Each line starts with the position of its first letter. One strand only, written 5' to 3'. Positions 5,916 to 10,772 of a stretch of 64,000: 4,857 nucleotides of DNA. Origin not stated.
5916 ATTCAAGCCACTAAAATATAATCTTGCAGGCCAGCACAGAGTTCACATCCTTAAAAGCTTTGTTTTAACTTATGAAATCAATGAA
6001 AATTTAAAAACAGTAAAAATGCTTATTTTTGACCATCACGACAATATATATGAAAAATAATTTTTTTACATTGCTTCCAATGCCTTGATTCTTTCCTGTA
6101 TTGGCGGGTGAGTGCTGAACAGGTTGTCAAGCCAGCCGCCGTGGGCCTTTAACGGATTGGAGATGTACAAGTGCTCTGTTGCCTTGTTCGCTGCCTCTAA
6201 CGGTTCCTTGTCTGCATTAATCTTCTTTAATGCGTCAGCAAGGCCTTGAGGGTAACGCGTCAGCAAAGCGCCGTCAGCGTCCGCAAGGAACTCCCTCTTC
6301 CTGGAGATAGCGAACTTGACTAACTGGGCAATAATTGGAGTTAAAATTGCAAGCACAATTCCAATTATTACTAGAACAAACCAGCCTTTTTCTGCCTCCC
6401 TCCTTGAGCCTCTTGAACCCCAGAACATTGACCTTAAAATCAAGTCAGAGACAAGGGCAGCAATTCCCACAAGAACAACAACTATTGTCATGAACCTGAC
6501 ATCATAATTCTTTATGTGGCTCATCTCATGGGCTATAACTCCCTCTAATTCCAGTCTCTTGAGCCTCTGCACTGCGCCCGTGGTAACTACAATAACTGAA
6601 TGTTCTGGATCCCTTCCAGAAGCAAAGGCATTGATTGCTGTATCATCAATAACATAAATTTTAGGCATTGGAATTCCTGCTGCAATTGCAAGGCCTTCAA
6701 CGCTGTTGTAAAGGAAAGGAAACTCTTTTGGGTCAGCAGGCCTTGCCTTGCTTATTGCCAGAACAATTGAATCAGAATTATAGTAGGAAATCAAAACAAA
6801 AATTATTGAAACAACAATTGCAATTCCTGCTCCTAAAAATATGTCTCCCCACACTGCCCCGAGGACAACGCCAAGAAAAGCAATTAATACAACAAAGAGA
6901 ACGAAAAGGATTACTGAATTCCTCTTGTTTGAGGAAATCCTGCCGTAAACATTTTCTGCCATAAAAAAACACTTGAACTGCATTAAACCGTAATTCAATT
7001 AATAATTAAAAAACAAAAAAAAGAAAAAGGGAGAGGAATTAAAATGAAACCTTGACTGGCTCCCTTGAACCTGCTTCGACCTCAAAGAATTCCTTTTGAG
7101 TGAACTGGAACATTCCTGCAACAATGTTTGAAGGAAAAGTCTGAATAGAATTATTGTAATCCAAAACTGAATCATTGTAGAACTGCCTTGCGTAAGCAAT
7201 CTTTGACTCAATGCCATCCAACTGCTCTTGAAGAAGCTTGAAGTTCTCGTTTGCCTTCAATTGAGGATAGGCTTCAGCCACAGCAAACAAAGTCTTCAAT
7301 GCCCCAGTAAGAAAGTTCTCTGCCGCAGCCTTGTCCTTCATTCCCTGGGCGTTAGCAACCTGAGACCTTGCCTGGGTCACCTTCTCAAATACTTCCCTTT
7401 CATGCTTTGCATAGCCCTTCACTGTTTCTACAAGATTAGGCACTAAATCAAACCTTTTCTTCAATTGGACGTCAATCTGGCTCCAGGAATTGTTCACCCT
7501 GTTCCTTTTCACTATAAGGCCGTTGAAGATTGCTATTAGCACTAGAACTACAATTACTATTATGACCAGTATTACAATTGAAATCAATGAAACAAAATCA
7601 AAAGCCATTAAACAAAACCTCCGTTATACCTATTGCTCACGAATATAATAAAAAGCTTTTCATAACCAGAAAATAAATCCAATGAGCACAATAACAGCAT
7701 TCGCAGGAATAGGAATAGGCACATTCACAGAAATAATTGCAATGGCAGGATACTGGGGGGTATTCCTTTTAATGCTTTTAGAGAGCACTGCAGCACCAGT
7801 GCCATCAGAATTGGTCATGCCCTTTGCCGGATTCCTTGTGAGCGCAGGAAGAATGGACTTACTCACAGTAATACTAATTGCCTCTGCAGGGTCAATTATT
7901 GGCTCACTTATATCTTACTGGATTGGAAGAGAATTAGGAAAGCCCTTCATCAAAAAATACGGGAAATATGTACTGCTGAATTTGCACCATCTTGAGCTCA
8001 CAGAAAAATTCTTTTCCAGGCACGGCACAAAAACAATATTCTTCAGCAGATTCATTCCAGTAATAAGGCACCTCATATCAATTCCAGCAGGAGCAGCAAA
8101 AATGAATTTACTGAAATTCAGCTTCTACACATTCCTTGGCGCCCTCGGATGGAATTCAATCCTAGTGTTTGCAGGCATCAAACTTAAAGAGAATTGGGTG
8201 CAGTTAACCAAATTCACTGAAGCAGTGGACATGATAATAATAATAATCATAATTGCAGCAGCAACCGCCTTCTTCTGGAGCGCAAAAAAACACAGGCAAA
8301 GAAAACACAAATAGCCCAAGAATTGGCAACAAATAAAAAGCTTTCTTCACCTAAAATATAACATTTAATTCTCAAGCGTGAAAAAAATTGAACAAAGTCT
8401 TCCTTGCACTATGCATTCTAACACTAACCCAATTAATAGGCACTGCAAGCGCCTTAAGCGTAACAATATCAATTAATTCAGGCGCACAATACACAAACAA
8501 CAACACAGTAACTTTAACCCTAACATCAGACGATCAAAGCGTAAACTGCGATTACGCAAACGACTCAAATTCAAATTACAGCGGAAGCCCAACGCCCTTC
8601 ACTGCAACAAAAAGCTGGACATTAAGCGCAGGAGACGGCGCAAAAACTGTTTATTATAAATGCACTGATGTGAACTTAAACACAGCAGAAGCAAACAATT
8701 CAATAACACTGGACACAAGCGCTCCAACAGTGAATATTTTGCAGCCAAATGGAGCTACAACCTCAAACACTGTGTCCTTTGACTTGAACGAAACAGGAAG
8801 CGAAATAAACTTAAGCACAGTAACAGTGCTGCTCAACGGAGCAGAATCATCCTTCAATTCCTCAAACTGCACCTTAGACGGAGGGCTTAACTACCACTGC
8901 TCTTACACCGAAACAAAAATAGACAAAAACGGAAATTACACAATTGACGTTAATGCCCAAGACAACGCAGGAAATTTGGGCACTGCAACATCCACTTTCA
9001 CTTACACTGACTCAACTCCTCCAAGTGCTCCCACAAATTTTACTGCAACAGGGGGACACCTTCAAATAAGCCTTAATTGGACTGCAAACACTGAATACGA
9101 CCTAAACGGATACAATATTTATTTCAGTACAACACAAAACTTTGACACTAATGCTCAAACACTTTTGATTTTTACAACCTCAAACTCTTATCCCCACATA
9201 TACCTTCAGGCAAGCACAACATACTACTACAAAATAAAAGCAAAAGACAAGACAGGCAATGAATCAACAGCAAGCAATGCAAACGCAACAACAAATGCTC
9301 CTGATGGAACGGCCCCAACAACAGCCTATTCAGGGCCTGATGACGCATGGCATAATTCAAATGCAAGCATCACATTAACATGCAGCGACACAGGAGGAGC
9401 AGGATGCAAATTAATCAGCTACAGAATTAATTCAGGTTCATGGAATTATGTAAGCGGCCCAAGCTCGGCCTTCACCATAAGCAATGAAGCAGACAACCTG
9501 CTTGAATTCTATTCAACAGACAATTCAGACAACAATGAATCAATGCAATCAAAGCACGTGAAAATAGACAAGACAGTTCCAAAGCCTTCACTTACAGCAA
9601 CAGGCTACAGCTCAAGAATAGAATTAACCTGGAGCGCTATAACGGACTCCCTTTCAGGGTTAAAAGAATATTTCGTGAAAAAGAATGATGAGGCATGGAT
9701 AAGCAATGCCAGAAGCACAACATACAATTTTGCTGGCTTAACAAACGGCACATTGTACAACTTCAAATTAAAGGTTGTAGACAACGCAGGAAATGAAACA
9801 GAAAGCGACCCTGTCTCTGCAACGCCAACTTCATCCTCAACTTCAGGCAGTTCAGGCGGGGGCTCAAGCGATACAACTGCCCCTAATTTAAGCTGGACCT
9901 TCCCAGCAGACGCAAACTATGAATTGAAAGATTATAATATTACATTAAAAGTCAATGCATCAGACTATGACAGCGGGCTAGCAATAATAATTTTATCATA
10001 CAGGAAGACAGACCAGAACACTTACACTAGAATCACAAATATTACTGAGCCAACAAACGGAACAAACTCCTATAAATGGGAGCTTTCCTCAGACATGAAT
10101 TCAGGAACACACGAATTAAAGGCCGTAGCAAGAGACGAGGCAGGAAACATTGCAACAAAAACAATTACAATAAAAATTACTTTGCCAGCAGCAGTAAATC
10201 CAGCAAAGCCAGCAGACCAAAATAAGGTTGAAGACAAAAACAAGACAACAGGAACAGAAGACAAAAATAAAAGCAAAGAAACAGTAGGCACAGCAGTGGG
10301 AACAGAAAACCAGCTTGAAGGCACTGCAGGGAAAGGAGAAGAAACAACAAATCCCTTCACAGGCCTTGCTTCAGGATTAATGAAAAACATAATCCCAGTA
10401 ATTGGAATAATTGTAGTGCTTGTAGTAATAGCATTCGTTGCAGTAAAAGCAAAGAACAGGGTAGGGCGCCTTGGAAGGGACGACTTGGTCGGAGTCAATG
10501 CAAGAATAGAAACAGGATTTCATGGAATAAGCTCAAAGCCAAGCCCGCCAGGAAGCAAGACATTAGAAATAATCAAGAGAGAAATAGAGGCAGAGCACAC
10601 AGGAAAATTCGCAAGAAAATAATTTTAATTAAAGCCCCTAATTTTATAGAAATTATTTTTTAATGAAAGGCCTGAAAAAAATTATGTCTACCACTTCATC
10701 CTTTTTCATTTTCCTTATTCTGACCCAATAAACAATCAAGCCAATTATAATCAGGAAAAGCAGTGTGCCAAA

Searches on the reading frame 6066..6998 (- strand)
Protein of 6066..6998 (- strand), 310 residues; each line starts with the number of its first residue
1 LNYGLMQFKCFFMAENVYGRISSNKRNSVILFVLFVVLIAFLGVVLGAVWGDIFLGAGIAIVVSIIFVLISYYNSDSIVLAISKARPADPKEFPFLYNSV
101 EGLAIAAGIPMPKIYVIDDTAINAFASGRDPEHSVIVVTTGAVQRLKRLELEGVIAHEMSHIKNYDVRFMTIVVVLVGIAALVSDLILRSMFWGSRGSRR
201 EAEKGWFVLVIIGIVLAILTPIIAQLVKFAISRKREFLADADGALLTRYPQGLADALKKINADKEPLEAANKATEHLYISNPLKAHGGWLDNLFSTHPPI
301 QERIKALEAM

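Call 29: search_protein_families(library=pfam, proteins=[window:6066-6998:-], max_evalue=0.001)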
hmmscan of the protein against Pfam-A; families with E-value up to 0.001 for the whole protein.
window:6066-6998:- (310 aa): 2 families
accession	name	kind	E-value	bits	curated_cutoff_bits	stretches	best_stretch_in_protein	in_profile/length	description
PF01435.24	Peptidase_M48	-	1.4e-32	113.5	20.3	1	93-309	4-184/186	Peptidase family M48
PF05569.17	Peptidase_M56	-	0.00041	20.1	31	1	133-177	175-219/296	BlaR1 peptidase M56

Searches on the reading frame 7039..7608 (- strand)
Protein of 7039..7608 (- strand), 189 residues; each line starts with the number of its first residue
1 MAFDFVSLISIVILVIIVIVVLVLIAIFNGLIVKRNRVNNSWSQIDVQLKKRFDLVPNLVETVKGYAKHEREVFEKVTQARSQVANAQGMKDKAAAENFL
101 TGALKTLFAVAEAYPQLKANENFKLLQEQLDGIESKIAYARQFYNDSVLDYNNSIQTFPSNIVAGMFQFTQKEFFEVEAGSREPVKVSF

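Call 29: search_protein_families(library=pfam, proteins=[window:7039-7608:-], max_evalue=0.001)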
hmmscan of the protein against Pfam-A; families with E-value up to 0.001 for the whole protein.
window:7039-7608:- (189 aa): 2 families
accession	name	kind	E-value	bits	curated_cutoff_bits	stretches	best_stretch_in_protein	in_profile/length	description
PF04011.17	LemA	-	2.7e-64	215.9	26.2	1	41-189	1-149/149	LemA family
PF25474.1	TPR_TmcB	-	0.00063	20.1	27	0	34-95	62-123/125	TmcB, TPR repeats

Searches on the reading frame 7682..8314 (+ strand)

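Call 29: search_protein_families(library=pfam, proteins=[window:7682-8314:+], max_evalue=0.001)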
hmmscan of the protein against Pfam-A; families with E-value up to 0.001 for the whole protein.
window:7682-8314:+ (210 aa): 1 family
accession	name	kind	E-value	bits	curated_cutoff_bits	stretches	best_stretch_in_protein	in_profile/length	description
PF09335.16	VTT_dom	-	1.2e-24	87.6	33.9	1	40-166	1-122/123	VTT domain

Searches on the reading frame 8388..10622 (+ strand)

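Call 7: search_protein_families(library=ncbifam, proteins=[window:8388-10622:+], max_evalue=0.01)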
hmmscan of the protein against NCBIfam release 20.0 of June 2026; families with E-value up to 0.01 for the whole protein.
window:8388-10622:+ (744 aa): 5 families
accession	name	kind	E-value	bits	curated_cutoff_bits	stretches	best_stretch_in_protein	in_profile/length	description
NF047446.1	barrel_OmpL47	domain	1.2e-20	73.7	40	3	324-393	3-68/68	OmpL47-type beta-barrel domain-containing protein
NF041611.1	exoglucan_CbhB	equivalog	6.7e-14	50.9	1950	2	202-364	696-853/997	exoglucanase CbhB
NF047441.1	Lepto_OmpL47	equivalog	4.3e-09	36.4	250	2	270-403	18-148/336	multi-beta-barrel domain surface protein OmpL47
NF045522.1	MXAN_2561_fam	equivalog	4.9e-08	32.8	150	1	401-483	173-261/304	MXAN_2561 family MXYO-CTERM-anchored protein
NF033510.3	Ca_tandemer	repeat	0.00092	19.5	50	1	104-196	2-94/96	Ca2+-stabilized repeat-containing adhesin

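Call 29: search_protein_families(library=pfam, proteins=[window:8388-10622:+], max_evalue=0.001)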
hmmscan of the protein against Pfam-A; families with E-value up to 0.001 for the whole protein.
window:8388-10622:+ (744 aa): 5 families
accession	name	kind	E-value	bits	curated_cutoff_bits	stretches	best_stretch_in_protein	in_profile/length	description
PF00041.27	fn3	-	4.3e-14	52.9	25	2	405-478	11-83/84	Fibronectin type III domain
PF19077.6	Big_13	-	6.8e-11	43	27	1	551-597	55-100/102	Bacterial Ig-like domain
PF25788.1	Ig_Rha78A_N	-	2.5e-09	37.8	27.4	0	266-298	64-96/105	Rha78A-like, N-terminal immunoglobulin domain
PF13750.12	Big_3_3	-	0.00015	21.9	27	1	83-207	14-147/157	Bacterial Ig-like domain (group 3)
PF07495.19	Y_Y_Y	-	0.00069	19.9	26.6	0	428-474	12-57/65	Y_Y_Y domain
